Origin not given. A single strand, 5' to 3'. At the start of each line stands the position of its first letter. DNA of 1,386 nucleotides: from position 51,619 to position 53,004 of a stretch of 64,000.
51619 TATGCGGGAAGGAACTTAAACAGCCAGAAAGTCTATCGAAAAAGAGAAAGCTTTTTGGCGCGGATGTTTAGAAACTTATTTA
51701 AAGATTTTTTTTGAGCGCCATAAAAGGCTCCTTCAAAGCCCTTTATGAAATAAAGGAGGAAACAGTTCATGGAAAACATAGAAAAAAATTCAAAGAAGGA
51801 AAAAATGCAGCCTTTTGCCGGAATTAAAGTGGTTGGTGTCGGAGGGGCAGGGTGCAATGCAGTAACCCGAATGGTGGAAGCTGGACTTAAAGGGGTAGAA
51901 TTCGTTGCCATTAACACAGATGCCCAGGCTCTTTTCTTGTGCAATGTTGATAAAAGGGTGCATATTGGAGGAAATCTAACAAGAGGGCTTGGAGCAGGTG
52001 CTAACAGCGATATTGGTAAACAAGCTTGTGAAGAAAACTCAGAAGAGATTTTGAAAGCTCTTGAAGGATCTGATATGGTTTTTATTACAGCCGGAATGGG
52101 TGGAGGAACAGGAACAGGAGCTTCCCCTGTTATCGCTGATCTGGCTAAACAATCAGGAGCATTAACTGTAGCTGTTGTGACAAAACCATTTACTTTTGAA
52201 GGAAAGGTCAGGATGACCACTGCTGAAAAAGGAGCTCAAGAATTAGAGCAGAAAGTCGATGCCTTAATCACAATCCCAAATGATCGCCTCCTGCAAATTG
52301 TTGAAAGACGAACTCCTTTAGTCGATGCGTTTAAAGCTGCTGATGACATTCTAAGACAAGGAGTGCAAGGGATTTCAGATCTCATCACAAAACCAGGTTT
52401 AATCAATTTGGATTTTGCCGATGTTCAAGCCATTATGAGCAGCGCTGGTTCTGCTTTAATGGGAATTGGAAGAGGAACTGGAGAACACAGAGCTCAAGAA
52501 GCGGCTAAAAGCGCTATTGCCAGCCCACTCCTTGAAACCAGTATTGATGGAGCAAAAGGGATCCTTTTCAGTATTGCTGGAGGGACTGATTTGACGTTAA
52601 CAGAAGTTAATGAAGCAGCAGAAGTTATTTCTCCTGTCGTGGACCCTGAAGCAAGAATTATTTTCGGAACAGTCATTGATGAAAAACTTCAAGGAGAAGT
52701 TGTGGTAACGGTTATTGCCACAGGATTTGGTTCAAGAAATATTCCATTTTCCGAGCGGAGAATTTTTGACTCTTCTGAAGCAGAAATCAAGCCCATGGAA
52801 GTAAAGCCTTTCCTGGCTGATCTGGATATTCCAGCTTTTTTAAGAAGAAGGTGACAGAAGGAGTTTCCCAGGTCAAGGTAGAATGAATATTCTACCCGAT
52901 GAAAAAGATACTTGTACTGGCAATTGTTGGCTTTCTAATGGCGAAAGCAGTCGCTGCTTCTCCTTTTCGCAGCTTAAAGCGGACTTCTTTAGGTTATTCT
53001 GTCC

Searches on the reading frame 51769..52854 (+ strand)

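Call 83: search_protein_families(library=pfam, proteins=[window:51769-52854:+], max_evalue=0.0001)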
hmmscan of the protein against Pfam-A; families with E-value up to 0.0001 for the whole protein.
window:51769-52854:+ (361 aa): 2 families
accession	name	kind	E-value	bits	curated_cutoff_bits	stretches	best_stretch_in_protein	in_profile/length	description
PF00091.31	Tubulin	-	1.4e-50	172.7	33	1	19-178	2-189/190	Tubulin/FtsZ family, GTPase domain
PF12327.13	FtsZ_C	-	9.7e-36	122.4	27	1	227-320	1-94/95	FtsZ family, C-terminal domain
